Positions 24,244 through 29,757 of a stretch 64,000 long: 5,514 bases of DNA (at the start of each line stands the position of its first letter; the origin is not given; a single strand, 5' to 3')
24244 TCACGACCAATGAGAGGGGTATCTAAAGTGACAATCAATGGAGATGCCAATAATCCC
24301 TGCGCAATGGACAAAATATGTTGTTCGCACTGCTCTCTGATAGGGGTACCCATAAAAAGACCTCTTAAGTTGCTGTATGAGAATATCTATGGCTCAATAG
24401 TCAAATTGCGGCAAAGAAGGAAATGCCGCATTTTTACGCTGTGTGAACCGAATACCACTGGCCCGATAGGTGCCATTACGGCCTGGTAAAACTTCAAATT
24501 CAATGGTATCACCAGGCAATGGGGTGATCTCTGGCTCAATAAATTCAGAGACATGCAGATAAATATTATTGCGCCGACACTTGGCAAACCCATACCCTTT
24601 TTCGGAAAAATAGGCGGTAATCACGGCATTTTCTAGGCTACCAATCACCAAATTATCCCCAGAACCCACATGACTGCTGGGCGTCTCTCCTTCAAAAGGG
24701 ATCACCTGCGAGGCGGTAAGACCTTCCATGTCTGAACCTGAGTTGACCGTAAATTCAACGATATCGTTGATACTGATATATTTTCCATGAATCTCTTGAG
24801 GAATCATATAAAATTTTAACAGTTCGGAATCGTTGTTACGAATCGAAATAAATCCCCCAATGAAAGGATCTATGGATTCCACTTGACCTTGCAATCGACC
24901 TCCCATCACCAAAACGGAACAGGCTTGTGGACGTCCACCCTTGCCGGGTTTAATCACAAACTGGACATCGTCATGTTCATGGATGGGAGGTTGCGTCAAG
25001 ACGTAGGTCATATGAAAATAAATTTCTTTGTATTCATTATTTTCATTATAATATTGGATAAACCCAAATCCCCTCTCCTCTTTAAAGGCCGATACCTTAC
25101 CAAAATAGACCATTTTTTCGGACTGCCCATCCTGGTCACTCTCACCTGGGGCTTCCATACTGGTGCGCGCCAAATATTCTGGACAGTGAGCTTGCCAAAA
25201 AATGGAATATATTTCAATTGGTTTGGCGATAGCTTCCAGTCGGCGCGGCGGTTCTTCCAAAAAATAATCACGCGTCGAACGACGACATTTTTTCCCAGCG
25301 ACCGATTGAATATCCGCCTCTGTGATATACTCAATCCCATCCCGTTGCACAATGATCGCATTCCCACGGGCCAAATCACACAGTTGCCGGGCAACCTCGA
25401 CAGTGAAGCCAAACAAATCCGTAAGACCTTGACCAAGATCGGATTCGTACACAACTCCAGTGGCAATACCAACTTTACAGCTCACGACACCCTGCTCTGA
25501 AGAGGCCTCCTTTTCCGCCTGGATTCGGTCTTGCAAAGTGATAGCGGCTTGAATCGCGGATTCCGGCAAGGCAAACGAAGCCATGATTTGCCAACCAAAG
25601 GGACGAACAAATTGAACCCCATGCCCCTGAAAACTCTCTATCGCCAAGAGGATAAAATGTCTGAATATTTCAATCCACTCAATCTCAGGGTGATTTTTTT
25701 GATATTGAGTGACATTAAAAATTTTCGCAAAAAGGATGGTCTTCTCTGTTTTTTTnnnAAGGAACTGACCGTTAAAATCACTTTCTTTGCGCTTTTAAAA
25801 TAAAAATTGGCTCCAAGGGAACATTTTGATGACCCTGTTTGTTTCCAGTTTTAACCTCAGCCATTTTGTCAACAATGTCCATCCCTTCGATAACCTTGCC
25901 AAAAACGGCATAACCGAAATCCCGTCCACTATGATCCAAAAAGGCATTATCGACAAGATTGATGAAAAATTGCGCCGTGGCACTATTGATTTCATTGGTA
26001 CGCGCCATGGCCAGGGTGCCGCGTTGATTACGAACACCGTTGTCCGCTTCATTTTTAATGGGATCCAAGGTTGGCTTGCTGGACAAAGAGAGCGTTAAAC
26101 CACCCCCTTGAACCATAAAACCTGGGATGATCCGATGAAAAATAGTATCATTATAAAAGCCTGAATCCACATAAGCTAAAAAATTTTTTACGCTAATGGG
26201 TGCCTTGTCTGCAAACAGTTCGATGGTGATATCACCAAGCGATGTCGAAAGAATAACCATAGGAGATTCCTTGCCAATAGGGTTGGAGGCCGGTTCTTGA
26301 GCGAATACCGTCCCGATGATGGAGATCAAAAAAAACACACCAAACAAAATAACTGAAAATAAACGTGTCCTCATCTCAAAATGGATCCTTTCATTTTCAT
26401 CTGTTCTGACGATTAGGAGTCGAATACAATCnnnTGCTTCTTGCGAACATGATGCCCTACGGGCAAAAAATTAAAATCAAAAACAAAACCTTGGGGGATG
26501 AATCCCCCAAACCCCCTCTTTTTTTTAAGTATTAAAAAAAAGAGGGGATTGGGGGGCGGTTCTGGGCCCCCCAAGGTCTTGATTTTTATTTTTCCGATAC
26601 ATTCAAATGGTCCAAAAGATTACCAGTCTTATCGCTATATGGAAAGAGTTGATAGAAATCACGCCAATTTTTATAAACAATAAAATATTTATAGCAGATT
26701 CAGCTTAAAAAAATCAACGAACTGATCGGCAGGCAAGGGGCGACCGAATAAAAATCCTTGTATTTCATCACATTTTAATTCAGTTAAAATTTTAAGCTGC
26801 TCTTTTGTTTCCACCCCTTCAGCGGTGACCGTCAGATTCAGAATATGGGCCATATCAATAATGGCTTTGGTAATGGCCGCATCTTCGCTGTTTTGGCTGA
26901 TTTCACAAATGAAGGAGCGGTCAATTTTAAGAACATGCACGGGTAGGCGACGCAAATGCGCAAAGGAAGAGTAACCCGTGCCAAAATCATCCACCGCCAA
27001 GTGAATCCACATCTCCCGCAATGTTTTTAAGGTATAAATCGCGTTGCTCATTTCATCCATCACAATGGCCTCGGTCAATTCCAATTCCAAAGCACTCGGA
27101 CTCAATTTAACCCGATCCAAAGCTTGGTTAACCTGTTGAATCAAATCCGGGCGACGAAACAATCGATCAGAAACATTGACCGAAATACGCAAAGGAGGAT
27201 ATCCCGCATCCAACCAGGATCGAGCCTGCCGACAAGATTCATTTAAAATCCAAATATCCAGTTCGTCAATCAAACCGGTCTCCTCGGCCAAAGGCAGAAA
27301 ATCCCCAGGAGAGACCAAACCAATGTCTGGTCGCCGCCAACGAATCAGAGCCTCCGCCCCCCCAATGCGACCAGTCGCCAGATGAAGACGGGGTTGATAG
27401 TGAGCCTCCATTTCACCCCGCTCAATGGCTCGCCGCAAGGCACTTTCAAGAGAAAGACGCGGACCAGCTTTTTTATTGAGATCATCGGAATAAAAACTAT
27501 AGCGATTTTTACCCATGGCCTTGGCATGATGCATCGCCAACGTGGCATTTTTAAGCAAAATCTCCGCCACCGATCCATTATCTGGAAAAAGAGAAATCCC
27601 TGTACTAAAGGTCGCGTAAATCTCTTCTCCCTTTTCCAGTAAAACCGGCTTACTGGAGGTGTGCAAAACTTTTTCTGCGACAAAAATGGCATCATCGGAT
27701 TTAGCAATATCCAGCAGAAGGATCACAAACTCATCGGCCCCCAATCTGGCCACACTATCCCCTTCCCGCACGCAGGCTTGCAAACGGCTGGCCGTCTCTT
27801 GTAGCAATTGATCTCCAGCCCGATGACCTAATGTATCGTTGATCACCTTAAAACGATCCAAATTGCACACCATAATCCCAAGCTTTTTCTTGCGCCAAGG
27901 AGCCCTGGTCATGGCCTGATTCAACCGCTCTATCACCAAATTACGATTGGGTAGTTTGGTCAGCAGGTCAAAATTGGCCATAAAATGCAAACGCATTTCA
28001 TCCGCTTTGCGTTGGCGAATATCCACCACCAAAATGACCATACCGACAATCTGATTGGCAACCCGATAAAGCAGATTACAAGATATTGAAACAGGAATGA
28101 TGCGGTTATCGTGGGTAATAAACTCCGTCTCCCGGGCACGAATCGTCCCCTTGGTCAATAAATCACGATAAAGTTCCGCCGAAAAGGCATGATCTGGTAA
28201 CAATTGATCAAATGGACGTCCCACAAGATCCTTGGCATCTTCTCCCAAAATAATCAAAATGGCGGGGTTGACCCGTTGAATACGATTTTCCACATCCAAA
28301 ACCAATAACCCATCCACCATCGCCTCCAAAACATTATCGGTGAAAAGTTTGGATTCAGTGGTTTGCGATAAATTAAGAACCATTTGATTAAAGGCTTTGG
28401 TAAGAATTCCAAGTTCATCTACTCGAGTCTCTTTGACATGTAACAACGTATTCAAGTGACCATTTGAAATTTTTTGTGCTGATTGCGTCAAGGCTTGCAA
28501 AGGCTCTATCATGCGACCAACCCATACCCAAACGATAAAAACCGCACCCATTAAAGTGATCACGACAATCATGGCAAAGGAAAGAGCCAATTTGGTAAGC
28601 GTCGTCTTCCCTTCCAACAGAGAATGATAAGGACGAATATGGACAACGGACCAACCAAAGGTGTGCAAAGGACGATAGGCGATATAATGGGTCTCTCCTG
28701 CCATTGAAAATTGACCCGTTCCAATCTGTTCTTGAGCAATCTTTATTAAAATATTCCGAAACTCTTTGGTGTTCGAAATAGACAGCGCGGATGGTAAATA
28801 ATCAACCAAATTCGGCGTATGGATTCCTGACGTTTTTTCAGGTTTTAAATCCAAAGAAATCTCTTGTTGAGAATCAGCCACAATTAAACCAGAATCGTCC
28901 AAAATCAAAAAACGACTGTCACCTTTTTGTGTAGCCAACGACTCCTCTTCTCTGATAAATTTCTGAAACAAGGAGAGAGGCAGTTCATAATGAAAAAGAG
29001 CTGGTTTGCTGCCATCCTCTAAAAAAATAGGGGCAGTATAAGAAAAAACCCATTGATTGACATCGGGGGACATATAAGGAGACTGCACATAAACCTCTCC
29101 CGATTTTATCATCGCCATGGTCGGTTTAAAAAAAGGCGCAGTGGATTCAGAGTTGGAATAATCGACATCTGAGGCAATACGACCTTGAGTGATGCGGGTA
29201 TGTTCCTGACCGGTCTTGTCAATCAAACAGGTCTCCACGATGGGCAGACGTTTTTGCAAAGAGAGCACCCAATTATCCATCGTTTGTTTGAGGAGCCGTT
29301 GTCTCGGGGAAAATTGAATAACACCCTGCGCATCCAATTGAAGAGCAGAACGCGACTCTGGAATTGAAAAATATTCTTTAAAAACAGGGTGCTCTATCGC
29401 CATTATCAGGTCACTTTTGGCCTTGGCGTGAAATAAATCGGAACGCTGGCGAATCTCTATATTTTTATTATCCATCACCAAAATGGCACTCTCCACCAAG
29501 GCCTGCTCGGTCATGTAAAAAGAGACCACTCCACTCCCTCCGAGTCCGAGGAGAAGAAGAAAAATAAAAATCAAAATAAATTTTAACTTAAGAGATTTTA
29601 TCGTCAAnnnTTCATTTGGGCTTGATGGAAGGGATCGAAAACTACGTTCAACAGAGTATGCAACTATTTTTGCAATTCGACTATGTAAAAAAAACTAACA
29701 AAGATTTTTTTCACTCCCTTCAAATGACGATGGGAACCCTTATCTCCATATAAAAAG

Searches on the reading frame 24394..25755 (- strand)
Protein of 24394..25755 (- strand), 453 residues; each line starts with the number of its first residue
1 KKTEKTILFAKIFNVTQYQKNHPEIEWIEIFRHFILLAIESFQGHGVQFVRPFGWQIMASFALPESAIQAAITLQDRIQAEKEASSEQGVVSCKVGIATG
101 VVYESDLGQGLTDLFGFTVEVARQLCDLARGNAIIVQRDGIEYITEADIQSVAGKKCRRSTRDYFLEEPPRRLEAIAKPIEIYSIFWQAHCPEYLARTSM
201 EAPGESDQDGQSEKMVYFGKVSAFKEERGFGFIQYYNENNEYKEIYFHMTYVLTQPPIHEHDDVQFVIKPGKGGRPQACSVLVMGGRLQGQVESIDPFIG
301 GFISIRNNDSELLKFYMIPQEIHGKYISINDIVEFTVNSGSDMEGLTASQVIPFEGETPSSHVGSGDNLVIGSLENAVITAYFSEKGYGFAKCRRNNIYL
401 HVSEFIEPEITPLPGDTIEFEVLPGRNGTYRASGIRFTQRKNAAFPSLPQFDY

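Call 19: search_protein_families(library=pfam, proteins=[window:24394-25755:-], max_evalue=0.001)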
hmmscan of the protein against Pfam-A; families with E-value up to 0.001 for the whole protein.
window:24394-25755:- (453 aa): 2 families
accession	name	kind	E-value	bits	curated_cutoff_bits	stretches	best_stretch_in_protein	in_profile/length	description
PF00313.28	CSD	-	6.4e-16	58.4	27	1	219-282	3-64/66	'Cold-shock' DNA-binding domain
PF00211.25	Guanylate_cyc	-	3.4e-05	24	21.9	1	5-149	9-160/183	Adenylate and Guanylate cyclase catalytic domain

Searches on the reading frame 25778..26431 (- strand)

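Call 19: search_protein_families(library=pfam, proteins=[window:25778-26431:-], max_evalue=0.001)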
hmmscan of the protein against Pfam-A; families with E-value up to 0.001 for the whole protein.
window:25778-26431:- (217 aa): 1 family
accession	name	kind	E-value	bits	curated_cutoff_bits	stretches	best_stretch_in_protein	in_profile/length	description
PF00160.26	Pro_isomerase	-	2.9e-47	161.3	21.7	1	59-214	2-157/159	Cyclophilin type peptidyl-prolyl cis-trans isomerase/CLD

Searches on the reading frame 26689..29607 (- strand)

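Call 19: search_protein_families(library=pfam, proteins=[window:26689-29607:-], max_evalue=0.001)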
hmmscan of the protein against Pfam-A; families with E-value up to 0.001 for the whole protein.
window:26689-29607:- (972 aa): 8 families
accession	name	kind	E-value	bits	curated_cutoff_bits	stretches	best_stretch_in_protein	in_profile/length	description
PF00563.25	EAL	-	2e-71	240.5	31.3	1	723-957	3-236/236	EAL domain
PF00990.26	GGDEF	-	5.9e-41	140.4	23.8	1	544-702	1-161/161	Diguanylate cyclase, GGDEF domain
PF00672.30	HAMP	-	2.1e-11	44.4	25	1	364-414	4-52/53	HAMP domain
PF02743.24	dCache_1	-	1.9e-10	41.1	45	1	105-323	54-239/240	Cache domain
PF13426.13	PAS_9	-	3.8e-10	40.4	27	1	432-531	2-102/103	PAS domain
PF08448.16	PAS_4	-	7.3e-09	36.3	23.1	1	427-534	1-109/110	PAS fold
PF00989.32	PAS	-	1.5e-07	31.8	22.6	1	424-527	4-110/113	PAS fold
PF13188.13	PAS_8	-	1.6e-05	25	21.8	1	425-478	5-55/65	PAS domain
